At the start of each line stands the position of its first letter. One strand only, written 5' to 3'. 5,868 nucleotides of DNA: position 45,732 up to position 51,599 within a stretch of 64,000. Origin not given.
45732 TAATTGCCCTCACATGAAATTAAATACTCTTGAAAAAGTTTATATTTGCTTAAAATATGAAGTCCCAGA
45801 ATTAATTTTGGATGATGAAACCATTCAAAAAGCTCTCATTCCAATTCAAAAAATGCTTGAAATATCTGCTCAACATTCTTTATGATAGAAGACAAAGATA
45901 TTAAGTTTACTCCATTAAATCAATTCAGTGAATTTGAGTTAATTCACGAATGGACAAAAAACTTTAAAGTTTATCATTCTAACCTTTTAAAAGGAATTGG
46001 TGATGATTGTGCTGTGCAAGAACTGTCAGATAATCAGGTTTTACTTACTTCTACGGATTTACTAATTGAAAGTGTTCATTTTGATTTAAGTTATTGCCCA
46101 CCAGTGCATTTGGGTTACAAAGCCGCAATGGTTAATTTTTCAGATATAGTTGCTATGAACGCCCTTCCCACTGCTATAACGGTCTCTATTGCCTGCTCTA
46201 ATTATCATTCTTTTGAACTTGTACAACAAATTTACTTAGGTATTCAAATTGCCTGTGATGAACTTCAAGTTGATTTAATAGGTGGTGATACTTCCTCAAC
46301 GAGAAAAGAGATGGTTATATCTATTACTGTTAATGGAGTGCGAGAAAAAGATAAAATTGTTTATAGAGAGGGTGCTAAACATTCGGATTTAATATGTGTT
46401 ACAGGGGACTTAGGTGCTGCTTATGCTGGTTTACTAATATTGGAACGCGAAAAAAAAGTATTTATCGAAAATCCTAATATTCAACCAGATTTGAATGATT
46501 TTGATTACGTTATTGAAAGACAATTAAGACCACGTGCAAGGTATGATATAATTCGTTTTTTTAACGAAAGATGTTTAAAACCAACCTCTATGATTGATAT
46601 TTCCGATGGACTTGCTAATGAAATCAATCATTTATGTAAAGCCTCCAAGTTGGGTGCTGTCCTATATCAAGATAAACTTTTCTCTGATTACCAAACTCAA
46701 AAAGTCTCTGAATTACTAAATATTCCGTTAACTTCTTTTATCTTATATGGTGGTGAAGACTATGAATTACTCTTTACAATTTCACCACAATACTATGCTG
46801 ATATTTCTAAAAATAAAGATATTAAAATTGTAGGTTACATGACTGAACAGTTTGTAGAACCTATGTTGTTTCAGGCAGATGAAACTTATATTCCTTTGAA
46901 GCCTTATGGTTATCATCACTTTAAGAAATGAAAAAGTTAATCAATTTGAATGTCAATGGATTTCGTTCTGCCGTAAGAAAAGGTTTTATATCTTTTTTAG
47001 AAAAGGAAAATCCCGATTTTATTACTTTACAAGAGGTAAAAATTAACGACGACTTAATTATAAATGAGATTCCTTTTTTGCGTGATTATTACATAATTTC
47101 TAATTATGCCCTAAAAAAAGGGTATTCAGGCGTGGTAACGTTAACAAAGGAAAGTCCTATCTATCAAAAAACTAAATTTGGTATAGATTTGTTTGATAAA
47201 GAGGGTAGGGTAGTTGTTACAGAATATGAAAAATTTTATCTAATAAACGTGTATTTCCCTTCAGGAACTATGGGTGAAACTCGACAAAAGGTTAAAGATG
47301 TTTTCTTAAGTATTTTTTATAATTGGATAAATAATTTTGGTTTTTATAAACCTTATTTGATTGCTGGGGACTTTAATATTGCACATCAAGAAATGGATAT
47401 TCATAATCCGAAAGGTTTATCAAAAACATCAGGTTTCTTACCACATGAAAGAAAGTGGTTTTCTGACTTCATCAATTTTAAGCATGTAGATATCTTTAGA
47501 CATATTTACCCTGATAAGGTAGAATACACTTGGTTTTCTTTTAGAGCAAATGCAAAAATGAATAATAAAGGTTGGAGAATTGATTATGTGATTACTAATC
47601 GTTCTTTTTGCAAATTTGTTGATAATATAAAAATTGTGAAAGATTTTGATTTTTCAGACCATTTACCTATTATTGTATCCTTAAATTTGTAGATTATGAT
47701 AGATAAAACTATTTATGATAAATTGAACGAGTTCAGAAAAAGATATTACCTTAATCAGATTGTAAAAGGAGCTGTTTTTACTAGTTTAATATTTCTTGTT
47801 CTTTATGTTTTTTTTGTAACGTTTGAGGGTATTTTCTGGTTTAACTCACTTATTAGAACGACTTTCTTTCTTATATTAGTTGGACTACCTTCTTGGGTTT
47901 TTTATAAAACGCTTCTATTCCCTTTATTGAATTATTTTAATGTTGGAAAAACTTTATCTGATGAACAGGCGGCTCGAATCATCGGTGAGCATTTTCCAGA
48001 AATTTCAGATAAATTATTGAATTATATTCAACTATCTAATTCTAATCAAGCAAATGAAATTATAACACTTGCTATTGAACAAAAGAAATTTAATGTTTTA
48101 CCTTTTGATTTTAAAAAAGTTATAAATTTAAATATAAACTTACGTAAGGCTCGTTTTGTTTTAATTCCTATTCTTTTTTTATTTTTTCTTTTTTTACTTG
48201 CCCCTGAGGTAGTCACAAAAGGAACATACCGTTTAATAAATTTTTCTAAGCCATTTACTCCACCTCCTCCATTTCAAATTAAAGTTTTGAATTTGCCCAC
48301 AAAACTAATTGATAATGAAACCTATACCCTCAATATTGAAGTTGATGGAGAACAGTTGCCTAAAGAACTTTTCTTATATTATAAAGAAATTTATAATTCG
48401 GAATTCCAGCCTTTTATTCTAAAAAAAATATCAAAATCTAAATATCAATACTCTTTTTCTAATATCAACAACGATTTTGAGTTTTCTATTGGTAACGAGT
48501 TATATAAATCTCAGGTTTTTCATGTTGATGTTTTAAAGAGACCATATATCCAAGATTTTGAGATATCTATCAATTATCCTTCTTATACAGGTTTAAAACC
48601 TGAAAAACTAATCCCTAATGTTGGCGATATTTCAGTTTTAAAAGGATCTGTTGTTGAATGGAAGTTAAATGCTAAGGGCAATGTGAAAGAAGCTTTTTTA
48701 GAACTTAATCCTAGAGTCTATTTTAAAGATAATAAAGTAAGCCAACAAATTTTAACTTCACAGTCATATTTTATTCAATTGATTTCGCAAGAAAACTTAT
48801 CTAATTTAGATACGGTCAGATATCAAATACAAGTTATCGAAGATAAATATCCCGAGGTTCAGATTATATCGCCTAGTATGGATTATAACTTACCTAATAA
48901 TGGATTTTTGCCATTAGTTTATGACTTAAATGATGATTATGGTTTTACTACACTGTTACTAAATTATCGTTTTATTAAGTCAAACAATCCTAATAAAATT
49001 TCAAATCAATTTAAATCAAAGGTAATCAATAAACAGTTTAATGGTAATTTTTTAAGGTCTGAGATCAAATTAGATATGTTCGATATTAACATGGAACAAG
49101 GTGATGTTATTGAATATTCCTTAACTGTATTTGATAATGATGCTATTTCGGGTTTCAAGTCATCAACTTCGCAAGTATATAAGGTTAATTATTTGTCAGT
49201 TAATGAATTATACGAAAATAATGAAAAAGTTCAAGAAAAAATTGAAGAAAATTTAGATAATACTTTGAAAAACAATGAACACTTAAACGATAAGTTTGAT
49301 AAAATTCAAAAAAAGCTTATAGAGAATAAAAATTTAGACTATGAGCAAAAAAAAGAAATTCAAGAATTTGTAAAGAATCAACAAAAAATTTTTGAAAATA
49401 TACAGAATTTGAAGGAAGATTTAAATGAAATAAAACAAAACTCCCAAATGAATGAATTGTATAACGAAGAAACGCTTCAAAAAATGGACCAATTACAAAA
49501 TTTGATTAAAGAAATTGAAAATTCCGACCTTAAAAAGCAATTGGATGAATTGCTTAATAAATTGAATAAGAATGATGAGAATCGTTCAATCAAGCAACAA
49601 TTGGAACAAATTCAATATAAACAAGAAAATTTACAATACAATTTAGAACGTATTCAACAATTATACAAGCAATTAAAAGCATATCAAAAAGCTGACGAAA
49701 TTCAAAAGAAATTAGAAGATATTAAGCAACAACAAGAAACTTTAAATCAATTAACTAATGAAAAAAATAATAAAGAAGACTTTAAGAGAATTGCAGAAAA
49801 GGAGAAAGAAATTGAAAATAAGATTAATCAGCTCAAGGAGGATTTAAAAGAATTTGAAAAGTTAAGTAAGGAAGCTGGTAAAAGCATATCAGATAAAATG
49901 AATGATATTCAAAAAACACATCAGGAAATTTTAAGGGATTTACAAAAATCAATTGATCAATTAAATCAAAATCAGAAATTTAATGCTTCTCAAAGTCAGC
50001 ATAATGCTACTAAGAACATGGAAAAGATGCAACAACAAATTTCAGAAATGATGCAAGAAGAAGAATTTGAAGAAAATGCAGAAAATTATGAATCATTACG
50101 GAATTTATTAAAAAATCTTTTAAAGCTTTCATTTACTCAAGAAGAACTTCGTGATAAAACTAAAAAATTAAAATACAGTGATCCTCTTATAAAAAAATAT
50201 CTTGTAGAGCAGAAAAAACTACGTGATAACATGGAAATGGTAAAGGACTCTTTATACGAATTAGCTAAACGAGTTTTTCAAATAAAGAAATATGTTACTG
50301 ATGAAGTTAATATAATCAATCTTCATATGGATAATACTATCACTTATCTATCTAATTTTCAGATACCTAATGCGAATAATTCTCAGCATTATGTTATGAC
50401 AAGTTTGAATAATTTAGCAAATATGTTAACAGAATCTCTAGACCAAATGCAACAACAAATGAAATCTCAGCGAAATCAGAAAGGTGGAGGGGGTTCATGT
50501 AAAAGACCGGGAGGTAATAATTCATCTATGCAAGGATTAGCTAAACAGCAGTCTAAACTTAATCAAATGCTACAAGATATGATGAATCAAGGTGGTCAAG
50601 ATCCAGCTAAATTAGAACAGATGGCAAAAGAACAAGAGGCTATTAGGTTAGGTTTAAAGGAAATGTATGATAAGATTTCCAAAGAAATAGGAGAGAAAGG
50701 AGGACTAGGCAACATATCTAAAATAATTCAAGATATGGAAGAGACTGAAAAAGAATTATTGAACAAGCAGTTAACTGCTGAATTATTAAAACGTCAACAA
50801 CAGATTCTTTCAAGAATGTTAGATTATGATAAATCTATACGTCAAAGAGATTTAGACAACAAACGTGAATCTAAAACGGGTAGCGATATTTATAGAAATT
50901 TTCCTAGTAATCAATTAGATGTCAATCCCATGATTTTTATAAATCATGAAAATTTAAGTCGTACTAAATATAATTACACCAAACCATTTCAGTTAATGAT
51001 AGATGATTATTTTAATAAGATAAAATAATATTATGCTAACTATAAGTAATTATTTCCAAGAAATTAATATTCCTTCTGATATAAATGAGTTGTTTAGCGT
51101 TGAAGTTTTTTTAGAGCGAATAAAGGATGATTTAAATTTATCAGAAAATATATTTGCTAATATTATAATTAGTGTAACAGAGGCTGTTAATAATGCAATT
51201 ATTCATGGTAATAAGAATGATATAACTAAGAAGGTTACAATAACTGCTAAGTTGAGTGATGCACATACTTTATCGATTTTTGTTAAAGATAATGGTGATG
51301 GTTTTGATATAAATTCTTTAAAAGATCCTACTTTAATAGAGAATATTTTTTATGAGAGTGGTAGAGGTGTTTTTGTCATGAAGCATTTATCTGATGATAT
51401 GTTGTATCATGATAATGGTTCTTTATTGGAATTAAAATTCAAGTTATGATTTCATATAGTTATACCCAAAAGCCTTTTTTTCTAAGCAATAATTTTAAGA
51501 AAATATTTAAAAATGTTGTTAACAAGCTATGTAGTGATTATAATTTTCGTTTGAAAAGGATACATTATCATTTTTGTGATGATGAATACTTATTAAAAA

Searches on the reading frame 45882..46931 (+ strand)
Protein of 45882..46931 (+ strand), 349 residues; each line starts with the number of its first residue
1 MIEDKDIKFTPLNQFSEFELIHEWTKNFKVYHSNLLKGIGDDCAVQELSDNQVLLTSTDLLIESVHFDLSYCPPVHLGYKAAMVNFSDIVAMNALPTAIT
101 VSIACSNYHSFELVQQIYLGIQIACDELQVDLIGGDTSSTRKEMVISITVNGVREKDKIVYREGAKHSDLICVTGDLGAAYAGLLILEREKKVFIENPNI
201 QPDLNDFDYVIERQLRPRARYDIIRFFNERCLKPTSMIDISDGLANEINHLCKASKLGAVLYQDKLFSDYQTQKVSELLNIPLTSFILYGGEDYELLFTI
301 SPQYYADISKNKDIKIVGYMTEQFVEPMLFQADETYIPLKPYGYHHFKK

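Call 7: search_protein_families(library=pfam, proteins=[window:45882-46931:+])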
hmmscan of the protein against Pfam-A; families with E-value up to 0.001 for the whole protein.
window:45882-46931:+ (349 aa): 1 family
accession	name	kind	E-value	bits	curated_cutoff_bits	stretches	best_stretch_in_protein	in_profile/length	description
PF00586.29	AIRS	-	1.6e-26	93.3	24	1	40-153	1-111/112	AIR synthase related protein, N-terminal domain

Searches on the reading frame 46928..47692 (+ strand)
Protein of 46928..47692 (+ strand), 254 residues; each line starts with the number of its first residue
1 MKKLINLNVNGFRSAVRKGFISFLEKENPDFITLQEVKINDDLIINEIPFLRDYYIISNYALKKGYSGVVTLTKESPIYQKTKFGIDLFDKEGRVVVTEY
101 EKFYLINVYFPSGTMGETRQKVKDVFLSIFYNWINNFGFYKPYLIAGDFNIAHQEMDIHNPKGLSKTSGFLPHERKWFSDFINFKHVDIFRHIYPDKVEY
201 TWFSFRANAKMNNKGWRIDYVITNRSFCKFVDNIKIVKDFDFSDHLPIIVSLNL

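Call 7: search_protein_families(library=pfam, proteins=[window:46928-47692:+])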
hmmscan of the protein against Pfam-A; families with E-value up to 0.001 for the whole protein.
window:46928-47692:+ (254 aa): 1 family
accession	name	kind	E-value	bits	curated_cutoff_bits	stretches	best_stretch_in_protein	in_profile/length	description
PF03372.29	Exo_endo_phos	-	1.6e-22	80.8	24.5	1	7-245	3-225/225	Endonuclease/Exonuclease/phosphatase family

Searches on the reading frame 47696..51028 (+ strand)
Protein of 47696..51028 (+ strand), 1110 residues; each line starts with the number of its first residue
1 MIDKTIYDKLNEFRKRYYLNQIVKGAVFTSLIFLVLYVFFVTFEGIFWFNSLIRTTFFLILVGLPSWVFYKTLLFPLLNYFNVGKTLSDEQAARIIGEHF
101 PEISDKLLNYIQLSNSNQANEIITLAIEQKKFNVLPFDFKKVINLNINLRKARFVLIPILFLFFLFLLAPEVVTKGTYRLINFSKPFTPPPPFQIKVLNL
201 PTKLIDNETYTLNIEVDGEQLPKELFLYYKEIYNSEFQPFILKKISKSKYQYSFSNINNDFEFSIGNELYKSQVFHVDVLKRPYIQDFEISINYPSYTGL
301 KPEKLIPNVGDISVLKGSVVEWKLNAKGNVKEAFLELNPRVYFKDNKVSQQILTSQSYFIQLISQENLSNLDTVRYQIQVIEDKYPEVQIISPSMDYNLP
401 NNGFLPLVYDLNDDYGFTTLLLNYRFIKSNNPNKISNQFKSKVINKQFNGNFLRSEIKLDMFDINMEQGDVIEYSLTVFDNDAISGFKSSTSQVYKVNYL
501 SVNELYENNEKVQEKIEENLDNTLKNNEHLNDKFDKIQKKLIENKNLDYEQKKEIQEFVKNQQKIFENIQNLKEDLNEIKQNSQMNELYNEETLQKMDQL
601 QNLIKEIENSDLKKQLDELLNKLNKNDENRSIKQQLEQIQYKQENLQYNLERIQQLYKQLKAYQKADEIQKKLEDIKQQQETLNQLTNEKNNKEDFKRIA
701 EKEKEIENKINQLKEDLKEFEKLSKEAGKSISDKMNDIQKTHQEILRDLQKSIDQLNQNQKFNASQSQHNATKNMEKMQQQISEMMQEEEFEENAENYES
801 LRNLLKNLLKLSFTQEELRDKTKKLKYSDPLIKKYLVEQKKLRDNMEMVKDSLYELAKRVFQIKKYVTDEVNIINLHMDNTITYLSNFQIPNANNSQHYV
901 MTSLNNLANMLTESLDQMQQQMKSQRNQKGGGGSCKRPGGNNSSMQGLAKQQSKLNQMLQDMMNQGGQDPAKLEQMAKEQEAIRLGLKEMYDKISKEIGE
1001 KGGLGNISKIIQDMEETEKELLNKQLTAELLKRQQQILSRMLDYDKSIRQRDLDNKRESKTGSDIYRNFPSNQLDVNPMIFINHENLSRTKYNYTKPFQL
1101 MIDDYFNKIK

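Call 20: search_protein_families(library=pfam, proteins=[window:47696-51028:+])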
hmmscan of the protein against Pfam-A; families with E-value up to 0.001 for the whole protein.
window:47696-51028:+ (1110 aa): 1 family
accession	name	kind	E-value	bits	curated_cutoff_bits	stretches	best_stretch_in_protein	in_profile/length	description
PF13779.11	DUF4175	-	4.9e-07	28.6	27.3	1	274-425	183-322/825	Domain of unknown function (DUF4175)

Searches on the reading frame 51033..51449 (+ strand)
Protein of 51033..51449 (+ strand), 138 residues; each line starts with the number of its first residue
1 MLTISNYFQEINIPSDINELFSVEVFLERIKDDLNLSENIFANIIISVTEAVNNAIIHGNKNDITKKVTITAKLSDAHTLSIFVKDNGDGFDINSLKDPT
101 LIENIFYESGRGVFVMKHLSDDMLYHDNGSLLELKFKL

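Call 20: search_protein_families(library=pfam, proteins=[window:51033-51449:+])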
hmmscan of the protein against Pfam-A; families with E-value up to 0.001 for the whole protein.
window:51033-51449:+ (138 aa): 2 families
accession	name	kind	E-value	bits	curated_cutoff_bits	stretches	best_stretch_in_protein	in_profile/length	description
PF13581.12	HATPase_c_2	-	4.1e-17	62.8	27.4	1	15-134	3-125/127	Histidine kinase-like ATPase domain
PF02518.31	HATPase_c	-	4.2e-06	27.6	26.4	1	48-121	10-85/111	Histidine kinase-, DNA gyrase B-, and HSP90-like ATPase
